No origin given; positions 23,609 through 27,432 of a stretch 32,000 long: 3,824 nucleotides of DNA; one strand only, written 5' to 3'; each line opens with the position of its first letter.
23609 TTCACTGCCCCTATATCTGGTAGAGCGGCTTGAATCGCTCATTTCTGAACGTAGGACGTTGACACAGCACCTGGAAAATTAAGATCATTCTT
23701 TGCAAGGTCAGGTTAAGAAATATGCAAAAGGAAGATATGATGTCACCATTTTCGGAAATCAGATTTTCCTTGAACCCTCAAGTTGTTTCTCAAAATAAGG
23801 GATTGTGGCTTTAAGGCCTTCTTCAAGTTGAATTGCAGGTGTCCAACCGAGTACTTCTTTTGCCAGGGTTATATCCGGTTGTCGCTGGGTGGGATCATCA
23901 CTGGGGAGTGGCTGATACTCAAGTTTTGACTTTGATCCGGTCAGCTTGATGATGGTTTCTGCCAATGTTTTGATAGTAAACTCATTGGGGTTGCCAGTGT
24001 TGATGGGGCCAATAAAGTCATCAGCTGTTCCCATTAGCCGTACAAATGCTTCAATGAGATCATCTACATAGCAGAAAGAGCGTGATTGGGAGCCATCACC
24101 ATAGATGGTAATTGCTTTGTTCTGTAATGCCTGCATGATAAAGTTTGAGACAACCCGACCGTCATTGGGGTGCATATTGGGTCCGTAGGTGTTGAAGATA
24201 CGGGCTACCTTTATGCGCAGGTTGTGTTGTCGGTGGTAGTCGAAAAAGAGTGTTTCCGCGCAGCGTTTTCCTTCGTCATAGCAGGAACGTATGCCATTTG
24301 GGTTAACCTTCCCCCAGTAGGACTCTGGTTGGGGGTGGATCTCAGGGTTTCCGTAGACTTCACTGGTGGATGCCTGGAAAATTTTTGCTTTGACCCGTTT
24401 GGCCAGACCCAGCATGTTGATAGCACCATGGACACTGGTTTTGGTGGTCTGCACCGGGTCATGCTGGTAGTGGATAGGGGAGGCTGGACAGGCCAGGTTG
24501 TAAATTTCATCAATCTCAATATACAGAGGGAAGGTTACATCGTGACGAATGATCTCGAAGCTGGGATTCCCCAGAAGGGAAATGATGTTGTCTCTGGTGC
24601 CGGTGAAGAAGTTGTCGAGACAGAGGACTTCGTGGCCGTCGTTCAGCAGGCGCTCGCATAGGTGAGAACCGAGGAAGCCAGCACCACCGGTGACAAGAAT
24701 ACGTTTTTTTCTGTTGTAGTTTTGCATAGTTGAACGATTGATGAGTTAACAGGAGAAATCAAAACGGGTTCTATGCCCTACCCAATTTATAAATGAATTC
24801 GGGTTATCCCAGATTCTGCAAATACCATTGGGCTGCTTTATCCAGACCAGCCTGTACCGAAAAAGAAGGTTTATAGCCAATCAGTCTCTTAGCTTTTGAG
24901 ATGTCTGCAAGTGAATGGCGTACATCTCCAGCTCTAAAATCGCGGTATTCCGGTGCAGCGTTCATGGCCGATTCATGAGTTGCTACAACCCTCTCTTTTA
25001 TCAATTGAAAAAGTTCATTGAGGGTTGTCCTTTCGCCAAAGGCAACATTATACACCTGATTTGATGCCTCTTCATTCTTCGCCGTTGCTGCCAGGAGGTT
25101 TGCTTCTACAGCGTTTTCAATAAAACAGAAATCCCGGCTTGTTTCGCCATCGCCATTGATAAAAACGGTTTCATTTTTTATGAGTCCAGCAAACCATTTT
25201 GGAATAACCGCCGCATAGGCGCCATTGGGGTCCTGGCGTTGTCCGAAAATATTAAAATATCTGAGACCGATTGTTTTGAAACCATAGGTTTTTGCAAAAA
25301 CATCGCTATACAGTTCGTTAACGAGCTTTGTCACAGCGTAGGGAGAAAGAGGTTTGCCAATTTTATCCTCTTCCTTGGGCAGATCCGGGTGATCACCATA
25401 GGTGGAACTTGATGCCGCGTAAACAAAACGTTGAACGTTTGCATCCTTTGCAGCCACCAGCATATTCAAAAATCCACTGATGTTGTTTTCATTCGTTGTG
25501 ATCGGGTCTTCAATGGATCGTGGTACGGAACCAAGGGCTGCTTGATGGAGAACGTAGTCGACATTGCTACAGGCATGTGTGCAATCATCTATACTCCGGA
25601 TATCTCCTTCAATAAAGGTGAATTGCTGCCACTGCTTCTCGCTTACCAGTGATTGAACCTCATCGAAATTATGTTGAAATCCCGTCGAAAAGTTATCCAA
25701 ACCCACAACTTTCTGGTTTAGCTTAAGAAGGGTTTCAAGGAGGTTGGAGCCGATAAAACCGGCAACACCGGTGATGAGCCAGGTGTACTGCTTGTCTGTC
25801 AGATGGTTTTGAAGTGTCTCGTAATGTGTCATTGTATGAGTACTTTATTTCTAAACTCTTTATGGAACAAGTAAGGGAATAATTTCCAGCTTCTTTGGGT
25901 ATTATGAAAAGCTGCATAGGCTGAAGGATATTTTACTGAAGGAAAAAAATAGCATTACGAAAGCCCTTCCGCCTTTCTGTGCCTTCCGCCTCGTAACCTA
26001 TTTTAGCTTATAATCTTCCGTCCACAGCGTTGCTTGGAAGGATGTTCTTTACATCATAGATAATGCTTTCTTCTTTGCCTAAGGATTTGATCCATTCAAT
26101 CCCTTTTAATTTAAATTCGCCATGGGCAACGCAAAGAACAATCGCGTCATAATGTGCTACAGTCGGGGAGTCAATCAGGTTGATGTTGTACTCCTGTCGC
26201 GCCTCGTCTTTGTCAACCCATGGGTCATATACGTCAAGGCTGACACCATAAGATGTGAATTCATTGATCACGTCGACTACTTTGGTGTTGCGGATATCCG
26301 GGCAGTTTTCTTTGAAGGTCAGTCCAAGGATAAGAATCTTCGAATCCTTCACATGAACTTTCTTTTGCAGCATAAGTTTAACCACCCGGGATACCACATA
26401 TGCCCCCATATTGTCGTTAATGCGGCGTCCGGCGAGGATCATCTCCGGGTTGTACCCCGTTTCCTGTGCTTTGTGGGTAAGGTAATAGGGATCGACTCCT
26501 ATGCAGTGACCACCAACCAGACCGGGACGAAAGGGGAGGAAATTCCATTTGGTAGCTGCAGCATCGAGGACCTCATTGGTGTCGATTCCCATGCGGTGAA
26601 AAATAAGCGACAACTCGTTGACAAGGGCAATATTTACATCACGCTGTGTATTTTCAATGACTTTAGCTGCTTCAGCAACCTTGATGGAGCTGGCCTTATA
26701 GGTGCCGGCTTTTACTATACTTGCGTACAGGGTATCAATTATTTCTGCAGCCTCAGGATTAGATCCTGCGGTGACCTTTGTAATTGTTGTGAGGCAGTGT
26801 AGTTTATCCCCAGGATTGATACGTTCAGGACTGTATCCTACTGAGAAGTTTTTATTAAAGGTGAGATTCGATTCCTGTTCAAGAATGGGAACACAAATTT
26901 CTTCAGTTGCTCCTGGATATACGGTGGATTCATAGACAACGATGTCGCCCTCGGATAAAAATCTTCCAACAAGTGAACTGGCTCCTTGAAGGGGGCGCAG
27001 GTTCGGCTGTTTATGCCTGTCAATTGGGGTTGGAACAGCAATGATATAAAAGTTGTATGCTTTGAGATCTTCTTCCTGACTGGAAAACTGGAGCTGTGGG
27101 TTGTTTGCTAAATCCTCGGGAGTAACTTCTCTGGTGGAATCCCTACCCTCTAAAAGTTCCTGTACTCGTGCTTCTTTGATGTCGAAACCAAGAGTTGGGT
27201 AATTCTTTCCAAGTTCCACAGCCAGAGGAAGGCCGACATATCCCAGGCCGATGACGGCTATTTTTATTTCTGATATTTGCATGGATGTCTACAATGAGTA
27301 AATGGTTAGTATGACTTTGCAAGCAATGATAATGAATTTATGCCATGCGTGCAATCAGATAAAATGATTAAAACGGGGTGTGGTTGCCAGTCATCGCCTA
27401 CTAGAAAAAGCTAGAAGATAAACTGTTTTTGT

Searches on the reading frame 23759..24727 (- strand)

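Call 9: search_protein_families(library=pfam, proteins=[window:23759-24727:-], max_evalue=0.001)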
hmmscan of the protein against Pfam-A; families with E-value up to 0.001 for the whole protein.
window:23759-24727:- (322 aa): 6 families
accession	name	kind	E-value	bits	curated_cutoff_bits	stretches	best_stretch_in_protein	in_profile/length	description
PF16363.11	GDP_Man_Dehyd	-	7.2e-49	167.5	27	1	11-307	1-331/332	GDP-mannose 4,6 dehydratase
PF01370.27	Epimerase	-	1.1e-47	163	20.9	1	10-236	1-229/240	NAD dependent epimerase/dehydratase family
PF07993.18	NAD_binding_4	-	5.3e-11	42.6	20.1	1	82-196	96-220/258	Male sterility protein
PF01073.25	3Beta_HSD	-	9.5e-08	31.8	22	1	11-229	1-226/280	3-beta hydroxysteroid dehydrogenase/isomerase family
PF04321.23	RmlD_sub_bind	-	3.7e-06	26.7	27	1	9-278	2-245/287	RmlD substrate binding domain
PF02719.21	Polysacc_synt_2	-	1.1e-05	25.3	20.2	0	10-34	1-25/293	Polysaccharide biosynthesis protein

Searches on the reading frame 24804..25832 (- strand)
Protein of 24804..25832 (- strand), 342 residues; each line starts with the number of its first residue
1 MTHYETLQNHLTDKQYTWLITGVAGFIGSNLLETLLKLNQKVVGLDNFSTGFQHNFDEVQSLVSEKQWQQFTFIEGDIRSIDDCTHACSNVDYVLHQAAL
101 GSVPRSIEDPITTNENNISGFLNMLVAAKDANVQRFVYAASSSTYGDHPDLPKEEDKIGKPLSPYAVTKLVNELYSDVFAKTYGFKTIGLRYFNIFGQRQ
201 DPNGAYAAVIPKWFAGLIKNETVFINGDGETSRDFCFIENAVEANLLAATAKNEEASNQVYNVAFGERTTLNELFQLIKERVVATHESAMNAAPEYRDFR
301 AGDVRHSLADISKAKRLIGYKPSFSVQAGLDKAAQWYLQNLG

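Call 9: search_protein_families(library=pfam, proteins=[window:24804-25832:-], max_evalue=0.001)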
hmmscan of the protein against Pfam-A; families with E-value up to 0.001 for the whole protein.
window:24804-25832:- (342 aa): 6 families
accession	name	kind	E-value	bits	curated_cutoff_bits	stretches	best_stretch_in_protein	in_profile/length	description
PF01370.27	Epimerase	-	1.7e-59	201.6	20.9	1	18-264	1-240/240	NAD dependent epimerase/dehydratase family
PF16363.11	GDP_Man_Dehyd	-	5.4e-54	184.3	27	1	19-331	1-330/332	GDP-mannose 4,6 dehydratase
PF01073.25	3Beta_HSD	-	4.9e-19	68.9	22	1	19-256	1-237/280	3-beta hydroxysteroid dehydrogenase/isomerase family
PF02719.21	Polysacc_synt_2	-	5.7e-19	68.8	20.2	1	19-282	2-247/293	Polysaccharide biosynthesis protein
PF07993.18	NAD_binding_4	-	3.9e-08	33.2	20.1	1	20-157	1-169/258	Male sterility protein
PF13460.12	NAD_binding_10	-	1.4e-05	25.5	27.2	1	24-152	3-109/184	NAD(P)H-binding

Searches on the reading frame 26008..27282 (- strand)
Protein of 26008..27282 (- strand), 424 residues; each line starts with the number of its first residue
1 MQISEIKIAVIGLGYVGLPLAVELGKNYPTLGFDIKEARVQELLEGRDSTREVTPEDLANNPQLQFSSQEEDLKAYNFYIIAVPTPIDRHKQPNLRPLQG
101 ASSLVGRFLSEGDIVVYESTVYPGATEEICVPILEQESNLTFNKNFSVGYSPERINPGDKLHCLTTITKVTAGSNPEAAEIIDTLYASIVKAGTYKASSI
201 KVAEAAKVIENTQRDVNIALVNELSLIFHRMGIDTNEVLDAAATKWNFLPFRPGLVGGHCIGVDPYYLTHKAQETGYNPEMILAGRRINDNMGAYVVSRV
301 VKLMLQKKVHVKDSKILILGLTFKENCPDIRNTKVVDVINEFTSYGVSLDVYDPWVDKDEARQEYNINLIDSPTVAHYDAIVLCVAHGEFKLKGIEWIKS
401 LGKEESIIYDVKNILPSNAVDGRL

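Call 9: search_protein_families(library=pfam, proteins=[window:26008-27282:-], max_evalue=0.001)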
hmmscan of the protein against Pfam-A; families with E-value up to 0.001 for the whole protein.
window:26008-27282:- (424 aa): 4 families
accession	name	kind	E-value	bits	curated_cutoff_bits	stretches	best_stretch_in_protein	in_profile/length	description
PF03721.20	UDPG_MGDP_dh_N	-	2.8e-30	105.7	27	1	7-180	2-181/187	UDP-glucose/GDP-mannose dehydrogenase family, NAD binding domain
PF00984.24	UDPG_MGDP_dh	-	2.2e-26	92.2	25.4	1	202-290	2-93/94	UDP-glucose/GDP-mannose dehydrogenase family, central domain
PF03720.21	UDPG_MGDP_dh_C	-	3.1e-24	85.7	30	1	317-415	1-101/103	UDP-glucose/GDP-mannose dehydrogenase family, UDP binding domain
PF03446.21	NAD_binding_2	-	1.1e-05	25.9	21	0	7-129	1-103/161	NAD binding domain of 6-phosphogluconate dehydrogenase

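Call 10: search_protein_families(library=ncbifam, proteins=[window:26008-27282:-], max_evalue=0.001)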
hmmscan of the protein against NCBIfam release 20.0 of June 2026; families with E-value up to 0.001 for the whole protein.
window:26008-27282:- (424 aa): 7 families
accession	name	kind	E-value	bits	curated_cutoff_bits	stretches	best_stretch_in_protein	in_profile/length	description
NF011729.0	PRK15182.1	equivalog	1.3e-178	594.2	592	1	2-424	3-425/425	Vi polysaccharide biosynthesis UDP-N-acetylglucosamine C-6 dehydrogenase TviB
TIGR03026.1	NDP-sugDHase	subfamily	1.5e-117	392.9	189.8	1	7-413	2-413/413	nucleotide sugar dehydrogenase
NF040825.1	UDPMaNacDH_Arch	equivalog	1.6e-64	218.3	750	1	6-415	1-401/418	UDP-N-acetyl-D-mannosamine dehydrogenase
NF008286.0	PRK11064.1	equivalog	7.4e-58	196.1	459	1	7-393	5-402/420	UDP-N-acetyl-D-mannosamine dehydrogenase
NF041297.1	UDPGDh_AglM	equivalog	1.1e-44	153.1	670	1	7-381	2-384/429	UDP-glucose 6-dehydrogenase AglM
NF047673.2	TeichurnBiosyTuaD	equivalog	5e-32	111.6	700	1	7-418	3-417/439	UDP-glucose 6-dehydrogenase TuaD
NF011631.0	PRK15057.1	equivalog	6.2e-07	28.9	757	1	6-359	1-342/388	UDP-glucose 6-dehydrogenase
